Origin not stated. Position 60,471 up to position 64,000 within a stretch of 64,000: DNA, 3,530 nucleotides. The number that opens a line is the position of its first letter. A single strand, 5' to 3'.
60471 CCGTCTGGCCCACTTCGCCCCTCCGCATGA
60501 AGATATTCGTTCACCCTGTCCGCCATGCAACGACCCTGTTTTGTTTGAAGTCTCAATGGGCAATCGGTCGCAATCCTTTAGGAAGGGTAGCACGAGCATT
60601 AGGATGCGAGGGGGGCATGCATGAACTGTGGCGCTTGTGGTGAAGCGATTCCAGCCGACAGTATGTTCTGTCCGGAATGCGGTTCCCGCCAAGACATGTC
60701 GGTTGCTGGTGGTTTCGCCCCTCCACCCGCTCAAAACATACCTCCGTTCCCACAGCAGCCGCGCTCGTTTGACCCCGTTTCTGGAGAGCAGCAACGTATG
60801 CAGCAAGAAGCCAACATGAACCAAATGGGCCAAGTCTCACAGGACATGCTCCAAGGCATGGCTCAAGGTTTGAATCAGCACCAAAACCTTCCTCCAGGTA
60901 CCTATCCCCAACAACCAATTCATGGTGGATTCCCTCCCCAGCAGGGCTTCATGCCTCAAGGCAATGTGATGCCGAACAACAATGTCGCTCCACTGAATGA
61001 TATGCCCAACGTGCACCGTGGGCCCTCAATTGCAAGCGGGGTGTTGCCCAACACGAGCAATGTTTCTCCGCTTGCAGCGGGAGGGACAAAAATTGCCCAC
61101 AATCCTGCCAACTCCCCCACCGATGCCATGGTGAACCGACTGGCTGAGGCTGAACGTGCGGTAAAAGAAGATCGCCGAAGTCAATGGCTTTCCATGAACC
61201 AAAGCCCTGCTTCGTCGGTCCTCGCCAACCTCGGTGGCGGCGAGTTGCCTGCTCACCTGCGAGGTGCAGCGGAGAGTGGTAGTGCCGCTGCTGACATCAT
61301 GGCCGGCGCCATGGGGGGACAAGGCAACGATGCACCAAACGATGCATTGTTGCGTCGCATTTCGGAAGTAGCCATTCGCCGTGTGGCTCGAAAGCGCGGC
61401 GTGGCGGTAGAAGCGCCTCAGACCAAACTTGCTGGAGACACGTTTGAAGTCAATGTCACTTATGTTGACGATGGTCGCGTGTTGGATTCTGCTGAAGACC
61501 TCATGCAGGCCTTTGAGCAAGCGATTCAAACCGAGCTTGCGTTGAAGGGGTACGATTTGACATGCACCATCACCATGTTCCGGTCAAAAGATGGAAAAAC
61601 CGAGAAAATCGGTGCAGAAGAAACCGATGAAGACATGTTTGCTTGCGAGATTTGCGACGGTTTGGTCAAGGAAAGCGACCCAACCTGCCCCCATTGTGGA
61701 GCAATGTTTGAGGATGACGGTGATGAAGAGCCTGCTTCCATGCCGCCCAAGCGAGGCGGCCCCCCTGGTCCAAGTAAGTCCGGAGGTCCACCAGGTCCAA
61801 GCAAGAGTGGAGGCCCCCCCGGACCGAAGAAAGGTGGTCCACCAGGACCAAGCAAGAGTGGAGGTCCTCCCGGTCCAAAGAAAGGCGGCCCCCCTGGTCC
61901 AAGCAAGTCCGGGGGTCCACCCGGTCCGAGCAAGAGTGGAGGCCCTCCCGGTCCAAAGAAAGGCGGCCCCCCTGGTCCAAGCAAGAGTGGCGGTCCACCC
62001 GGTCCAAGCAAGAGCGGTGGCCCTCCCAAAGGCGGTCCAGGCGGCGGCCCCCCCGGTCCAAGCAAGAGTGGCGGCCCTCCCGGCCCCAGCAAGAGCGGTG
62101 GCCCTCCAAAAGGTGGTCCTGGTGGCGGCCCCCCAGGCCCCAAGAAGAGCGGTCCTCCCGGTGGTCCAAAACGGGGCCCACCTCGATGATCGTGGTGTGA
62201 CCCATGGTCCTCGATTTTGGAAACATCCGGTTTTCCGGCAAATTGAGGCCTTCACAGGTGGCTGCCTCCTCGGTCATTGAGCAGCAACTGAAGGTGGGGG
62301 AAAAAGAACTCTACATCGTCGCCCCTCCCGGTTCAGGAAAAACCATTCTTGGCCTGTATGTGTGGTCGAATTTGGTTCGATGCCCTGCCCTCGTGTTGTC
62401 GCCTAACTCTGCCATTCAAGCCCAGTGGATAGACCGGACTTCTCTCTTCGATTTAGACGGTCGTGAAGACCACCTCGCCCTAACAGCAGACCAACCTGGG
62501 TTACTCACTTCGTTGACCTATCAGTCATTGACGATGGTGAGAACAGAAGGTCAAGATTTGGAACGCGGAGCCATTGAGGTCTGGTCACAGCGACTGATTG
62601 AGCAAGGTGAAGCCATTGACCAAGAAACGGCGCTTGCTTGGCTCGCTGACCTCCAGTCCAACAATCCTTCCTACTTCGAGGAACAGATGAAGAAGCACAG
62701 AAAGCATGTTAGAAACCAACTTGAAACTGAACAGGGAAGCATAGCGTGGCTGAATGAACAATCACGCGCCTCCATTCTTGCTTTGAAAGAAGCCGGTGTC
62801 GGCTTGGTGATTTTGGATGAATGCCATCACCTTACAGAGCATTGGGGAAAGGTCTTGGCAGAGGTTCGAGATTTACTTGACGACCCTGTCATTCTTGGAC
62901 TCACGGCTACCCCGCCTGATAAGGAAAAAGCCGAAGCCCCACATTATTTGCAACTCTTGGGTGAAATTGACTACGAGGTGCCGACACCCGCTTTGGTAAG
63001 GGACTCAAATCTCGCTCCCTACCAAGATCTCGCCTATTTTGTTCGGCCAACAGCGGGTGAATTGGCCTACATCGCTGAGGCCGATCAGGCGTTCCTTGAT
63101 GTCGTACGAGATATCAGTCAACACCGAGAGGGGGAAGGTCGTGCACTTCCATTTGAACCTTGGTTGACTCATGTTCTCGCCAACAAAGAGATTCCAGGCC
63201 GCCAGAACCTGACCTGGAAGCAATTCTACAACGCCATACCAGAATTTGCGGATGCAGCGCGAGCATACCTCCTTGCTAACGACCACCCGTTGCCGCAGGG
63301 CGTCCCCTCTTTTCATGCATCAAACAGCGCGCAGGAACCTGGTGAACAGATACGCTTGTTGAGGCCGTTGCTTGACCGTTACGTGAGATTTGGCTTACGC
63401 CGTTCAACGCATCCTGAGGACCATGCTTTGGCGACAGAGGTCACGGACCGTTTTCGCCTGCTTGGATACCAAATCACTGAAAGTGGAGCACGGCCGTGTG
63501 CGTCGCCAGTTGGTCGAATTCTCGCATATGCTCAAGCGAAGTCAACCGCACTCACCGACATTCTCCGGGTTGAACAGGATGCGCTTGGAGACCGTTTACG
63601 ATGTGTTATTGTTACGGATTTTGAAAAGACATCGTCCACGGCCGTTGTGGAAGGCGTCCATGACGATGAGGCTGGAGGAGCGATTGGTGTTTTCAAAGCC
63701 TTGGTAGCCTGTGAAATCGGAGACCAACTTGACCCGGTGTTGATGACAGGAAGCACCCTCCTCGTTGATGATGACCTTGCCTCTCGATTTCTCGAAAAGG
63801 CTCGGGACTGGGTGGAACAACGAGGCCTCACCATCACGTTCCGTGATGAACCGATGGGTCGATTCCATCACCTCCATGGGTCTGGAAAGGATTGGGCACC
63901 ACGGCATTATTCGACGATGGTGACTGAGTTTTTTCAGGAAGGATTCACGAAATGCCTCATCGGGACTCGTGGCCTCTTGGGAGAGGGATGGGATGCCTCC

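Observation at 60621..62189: Double zinc-ribbon protein with eukaryote-like Q/N/P-rich region and a basic Gly/Pro repeat tail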

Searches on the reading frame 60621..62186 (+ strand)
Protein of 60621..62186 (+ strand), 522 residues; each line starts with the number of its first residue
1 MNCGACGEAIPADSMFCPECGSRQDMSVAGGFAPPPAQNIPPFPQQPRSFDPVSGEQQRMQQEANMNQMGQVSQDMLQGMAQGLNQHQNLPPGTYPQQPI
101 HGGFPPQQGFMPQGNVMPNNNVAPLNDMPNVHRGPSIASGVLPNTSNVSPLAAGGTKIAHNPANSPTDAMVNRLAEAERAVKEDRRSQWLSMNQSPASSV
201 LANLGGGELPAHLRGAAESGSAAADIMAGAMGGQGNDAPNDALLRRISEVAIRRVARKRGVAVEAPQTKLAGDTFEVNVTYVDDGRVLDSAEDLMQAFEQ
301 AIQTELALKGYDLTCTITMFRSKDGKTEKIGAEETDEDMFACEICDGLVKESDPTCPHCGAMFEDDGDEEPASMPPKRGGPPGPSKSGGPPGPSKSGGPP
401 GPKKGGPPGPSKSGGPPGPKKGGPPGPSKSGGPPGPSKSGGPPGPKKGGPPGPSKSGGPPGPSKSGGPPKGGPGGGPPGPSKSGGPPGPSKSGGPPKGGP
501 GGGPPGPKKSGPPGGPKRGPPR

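Call 4: search_protein_families(library=pfam, proteins=[window:60621-62186:+], max_evalue=0.1)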
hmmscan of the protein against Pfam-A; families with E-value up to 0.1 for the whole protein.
window:60621-62186:+ (522 aa): 8 families
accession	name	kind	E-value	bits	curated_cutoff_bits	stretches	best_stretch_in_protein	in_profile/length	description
PF13248.11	Zn_ribbon_3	-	2.3e-07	30.5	27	2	339-361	2-24/26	zinc-ribbon domain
PF13240.11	Zn_Ribbon_1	-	1.7e-06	28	25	1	3-22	2-21/23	zinc-ribbon domain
PF12773.13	DZR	-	1.5e-05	25.5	27.3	1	3-24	1-22/45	Double zinc ribbon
PF18912.6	DZR_2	-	0.0017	18.5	27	0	335-366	17-49/56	Double zinc ribbon domain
PF24463.1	DUF7577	-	0.0027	17.7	28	0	2-23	4-25/27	Domain of unknown function (DUF7577)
PF17032.10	Zn_ribbon_15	-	0.004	18.3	28.9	1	2-21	54-73/73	zinc-ribbon family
PF24460.1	DUF7575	-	0.038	13.8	28.5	0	353-366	3-16/28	Domain of unknown function (DUF7575)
PF07191.17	Zn_ribbon_6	-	0.051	14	25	0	335-363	12-39/67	Double zinc ribbon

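Call 7: find_homologous_proteins(query=window:60621-62186:+, region=130-375)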
Query window:60621-62186:+, residues 130-375 (246 aa): 899 proteins with E <= 0.001 among 6846 candidates; the best 120 are listed.
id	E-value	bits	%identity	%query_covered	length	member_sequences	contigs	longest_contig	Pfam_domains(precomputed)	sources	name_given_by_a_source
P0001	4.1e-156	535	100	100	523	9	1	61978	PF13240.12,PF12773.14,PF13248.12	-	-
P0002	4.0e-139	480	88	100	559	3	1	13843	PF13240.12,PF13248.12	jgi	jgi:RNA polymerase subunit RPABC4/transcription elongation factor Spt4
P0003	3.0e-135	467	89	95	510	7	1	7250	PF13248.12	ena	-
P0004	3.8e-135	467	88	95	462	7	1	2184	-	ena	-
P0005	1.3e-133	462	86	100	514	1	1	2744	PF13240.12,PF12773.14,PF13248.12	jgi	jgi:RNA polymerase subunit RPABC4/transcription elongation factor Spt4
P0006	1.8e-133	461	86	99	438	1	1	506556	-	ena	-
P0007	3.3e-133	461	88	95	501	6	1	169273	PF13240.12,PF12773.14,PF13248.12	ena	-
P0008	5.0e-133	460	86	99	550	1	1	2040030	PF13240.12,PF13248.12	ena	-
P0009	5.1e-133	460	86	99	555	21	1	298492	PF13240.12,PF13248.12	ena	-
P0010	1.0e-132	459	87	95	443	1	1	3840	PF13248.12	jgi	jgi:hypothetical protein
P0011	1.1e-132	459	84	99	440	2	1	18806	-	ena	-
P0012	1.3e-132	459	87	95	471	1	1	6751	-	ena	-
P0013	2.4e-132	458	84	99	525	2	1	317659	PF13240.12,PF13248.12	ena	-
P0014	2.5e-132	458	84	99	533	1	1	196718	PF13240.12,PF13248.12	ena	-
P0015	4.9e-132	457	89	95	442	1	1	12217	PF13248.12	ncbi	-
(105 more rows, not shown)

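Call 23: search_solved_structures(query=A1, max_evalue=1)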
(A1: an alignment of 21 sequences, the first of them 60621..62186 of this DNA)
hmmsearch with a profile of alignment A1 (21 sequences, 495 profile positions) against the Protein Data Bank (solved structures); distinct sequences matched with E-value up to 1: 2.
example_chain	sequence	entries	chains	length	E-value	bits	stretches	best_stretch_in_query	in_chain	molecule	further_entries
5a8i_A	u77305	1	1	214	0.001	22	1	2-131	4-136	ARNA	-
8s05_C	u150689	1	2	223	0.0012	21.7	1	2-131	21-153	Conserved protein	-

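Call 24: search_protein_families(library=ncbifam, proteins=[window:60621-62186:+], max_evalue=0.1)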
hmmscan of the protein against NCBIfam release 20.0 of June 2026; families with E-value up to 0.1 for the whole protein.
window:60621-62186:+ (522 aa): 3 families
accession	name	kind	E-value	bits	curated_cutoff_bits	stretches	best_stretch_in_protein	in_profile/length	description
NF049953.1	ribbon_DG_selen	exception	0.061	13.2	130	0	2-21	149-168/172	zinc ribbon-containing (seleno)protein DG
TIGR01360.1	aden_kin_iso1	equivalog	0.062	13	284.1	0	213-296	38-121/188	adenylate kinase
TIGR03882.1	cyclo_dehyd_2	equivalog_domain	0.068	13.4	36.9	0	353-375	109-129/164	TOMM precursor leader peptide-binding protein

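Call 33: predict_structure(alignment_id=A1)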
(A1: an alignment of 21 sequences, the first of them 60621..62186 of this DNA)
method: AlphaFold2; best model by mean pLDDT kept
length: 522 residues; sequences in the alignment: 21
mean_pLDDT: 58.5   pTM: 0.32
mean pLDDT of the five models: 58.5, 58.3, 57.9, 55.5, 54.4
residues with pLDDT >= 90: 71; 70-90: 88; 50-70: 105; < 50: 258
segments of 3 or more residues with pLDDT < 50: 28-55, 71-73, 88-104, 107-165, 206-208, 215-225, 231-237, 333-335, 367-389, 394-398, 411-414, 420-423, 428-434, 436-444, 446-450, 452-458, 463-467, 469-476, 481-485, 490-494, 496-506, 508-514, 517-520
pLDDT, mean of each block of 10 residues (from residue 1): 83 82 61 37 40 51 60 52 48 40 42 42 35 34 37 35 54 72 78 58 51 47 48 49 91 93 92 92 86 92 92 92 88 61 89 88 64 42 45 46 56 51 46 43 44 48 47 45 42 45 44 46 47
secondary structure, 60 per line:
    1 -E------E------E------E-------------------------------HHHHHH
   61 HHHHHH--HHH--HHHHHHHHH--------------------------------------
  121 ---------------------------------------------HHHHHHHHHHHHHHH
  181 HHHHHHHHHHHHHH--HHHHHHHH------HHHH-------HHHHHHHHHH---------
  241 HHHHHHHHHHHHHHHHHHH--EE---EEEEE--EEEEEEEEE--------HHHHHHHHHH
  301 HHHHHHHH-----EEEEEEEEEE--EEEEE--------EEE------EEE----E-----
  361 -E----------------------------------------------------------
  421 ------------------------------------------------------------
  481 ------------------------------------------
elements in order: H55-66 H74-82 H166-194 H197-204 H211-214 H222-231 H241-259 E267-271 E274-282 H291-308 E314-323 E326-330 E339-341 E348-350

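Call 36: fold_search(model_id=the predicted structure, library=pdb)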
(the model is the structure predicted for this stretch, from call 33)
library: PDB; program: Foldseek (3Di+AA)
matches with E <= 10: 1226; with E <= 0.001: 0
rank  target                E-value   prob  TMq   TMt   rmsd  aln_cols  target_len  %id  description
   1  3byr                  5.3e-03  0.99  0.13  0.52   5.4        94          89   18  Mode of Action of a Putative Zinc Transporter CzrB (Zn form) (released 2008-09-23)
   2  6hao                  7.3e-03  0.99  0.13  0.53   4.8        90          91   14  MamM CTD H264E - Cadmium form 2 (released 2019-08-21)
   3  6h5m                  7.3e-03  0.99  0.13  0.50   4.7        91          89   16  MamM CTD H264E - Zinc form 1 (released 2019-08-07)
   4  2ql8_B                7.3e-03  0.80  0.11  0.28   7.8       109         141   19  Crystal structure of a putative redox protein (lsei_0423) from lactobacillus casei atcc 334 at 1.50 A resolution (released 2007-07-24)
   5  6gp6_B                8.2e-03  0.97  0.12  0.48   5.2        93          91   14  MamM CTD - Copper form (released 2019-06-19)
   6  2d7v_A                1.1e-02  1.00  0.13  0.39   4.2        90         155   12  Structure of OsmC-like Protein of Unknown Function VCA0330 from Vibrio cholerae O1 biovar eltor str. N16961 (released 2006-01-10)
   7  6ed0_A                1.3e-02  0.85  0.11  0.29   7.9       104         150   18  OhrA (Organic Hydroperoxide Resistance protein) mutant (C61S) in the "open conformation" from chromobacterium violaceu (released 2020-02-12)
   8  1usp_A                1.3e-02  0.75  0.10  0.26   8.6       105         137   20  Organic Hydroperoxide Resistance Protein from Deinococcus radiodurans (released 2004-04-08)
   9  7oyc_D2               1.4e-02  0.99  0.12  0.26   4.6        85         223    9  Cryo-EM structure of the Xenopus egg 80S ribosome (released 2022-07-20)
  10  1ml8                  1.4e-02  0.99  0.14  0.44   5.0       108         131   12  structural genomics (released 2003-04-22)
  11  3byp_A                1.4e-02  0.98  0.13  0.54   4.3        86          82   20  Mode of Action of a Putative Zinc Transporter CzrB (released 2008-09-23)
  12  4hlb                  1.5e-02  1.00  0.13  0.59   3.1        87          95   13  Crystal structure of an alpha-lytic protease prodomain-like protein (DESPIG_01740) from Desulfovibrio piger ATCC 29098 a (released 2012-12-12)
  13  6ebc_D                1.5e-02  0.75  0.11  0.27   7.8       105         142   20  OhrB (Organic Hydroperoxide Resistance protein) wild type from Chromobacterium violaceum and reduced by DTT (released 2020-02-12)
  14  5a2q_D                1.7e-02  0.98  0.13  0.26   4.8        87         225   10  Structure of the HCV IRES bound to the human ribosome (released 2015-07-15)
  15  2ql8_A                1.7e-02  0.75  0.12  0.30   7.5       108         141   19  Crystal structure of a putative redox protein (lsei_0423) from lactobacillus casei atcc 334 at 1.50 A resolution (released 2007-07-24)
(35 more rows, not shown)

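Call 48: search_solved_structures(query=A1, max_evalue=0.01, show_alignments=2)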
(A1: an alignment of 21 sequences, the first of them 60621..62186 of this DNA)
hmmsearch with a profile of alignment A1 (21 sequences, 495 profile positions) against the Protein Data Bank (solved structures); distinct sequences matched with E-value up to 0.01: 2.
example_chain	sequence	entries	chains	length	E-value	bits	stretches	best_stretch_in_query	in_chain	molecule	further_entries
5a8i_A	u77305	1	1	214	0.001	22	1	2-131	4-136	ARNA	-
8s05_C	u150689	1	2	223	0.0012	21.7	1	2-131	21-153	Conserved protein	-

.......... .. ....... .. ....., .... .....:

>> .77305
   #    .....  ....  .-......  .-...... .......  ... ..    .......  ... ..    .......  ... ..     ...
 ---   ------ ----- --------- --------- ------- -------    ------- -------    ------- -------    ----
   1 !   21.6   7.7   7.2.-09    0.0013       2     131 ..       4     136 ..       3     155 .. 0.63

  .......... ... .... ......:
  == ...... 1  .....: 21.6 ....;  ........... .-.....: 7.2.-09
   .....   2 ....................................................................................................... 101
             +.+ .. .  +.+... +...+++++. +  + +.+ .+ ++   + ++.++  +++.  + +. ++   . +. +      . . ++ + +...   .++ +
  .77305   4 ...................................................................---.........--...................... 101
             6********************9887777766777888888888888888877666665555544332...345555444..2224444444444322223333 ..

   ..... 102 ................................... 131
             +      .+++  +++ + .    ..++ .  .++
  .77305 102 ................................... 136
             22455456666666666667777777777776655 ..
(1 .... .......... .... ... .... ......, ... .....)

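Call 54: search_protein_families(library=padloc, proteins=[window:60621-62186:+], max_evalue=0.01)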
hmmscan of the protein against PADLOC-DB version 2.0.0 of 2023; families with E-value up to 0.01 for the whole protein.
window:60621-62186:+ (522 aa): 0 families

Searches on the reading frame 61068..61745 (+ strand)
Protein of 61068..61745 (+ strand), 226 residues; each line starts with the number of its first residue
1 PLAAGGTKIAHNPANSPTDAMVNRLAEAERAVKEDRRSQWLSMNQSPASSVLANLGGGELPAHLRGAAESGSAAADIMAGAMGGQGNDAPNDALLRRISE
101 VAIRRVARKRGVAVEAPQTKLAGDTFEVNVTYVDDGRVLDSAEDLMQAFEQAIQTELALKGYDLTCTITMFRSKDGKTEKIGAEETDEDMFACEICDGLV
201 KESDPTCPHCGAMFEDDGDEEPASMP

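Call 18: search_protein_representatives(protein=window:61068-61745:+)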
Query: 226 residues. Proteins with E-value up to 0.001 (for the whole library): 99; up to 1e-10: 45; up to 1e-30: 25. The best 99 are listed.
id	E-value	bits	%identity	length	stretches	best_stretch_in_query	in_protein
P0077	4.2e-111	386.0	81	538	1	1-224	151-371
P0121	8.6e-103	358.9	78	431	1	1-226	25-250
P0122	2.3e-88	311.7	81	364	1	43-221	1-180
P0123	1.1e-82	293.1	64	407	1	4-226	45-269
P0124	1.7e-82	292.5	66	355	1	4-220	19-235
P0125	3.4e-82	291.6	65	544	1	4-222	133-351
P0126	4.6e-81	287.9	64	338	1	11-224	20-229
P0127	6.6e-70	251.4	57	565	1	1-220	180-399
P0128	8.1e-70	251.1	61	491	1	10-221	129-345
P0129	6.6e-62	225.2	53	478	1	6-222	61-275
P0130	1.3e-60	221.0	56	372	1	21-226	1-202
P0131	5.2e-50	186.4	48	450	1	11-224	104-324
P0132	3.7e-49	183.6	61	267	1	79-225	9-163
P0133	8.5e-49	182.4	50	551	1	10-226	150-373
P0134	6.0e-48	179.6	50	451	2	16-221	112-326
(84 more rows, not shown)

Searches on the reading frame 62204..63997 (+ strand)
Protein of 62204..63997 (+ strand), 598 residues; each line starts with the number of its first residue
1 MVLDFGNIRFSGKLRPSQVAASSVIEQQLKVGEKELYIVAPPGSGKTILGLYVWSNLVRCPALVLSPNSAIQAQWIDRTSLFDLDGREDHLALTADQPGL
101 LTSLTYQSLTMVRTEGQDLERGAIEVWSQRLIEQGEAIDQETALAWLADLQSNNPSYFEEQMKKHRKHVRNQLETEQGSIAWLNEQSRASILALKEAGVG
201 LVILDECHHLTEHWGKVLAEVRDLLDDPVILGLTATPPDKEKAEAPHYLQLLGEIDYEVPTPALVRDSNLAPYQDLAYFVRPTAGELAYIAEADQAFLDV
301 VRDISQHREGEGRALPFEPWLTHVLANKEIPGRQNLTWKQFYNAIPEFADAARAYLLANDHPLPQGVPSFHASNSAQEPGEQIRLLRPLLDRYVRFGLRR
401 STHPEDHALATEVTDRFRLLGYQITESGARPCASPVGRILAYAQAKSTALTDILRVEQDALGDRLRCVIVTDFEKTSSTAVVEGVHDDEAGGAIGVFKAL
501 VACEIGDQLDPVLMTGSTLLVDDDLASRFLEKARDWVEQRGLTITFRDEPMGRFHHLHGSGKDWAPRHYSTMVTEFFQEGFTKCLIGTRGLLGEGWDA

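Call 4: search_protein_families(library=pfam, proteins=[window:62204-63997:+], max_evalue=0.1)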
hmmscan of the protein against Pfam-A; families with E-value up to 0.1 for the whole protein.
window:62204-63997:+ (598 aa): 4 families
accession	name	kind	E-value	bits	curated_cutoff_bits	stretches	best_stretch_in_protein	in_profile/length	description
PF04851.21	ResIII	-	2.5e-16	60.5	22.5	1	13-238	3-163/164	Type III restriction enzyme, res subunit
PF00270.35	DEAD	-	2.6e-08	34.2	26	1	196-241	115-163/167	DEAD/DEAH box helicase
PF18766.7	SWI2_SNF2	-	8.2e-05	22.8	26.7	1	161-245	77-163/221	SWI2/SNF2 ATPase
PF13401.12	AAA_22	-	0.00029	21.6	27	0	193-226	78-109/130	AAA domain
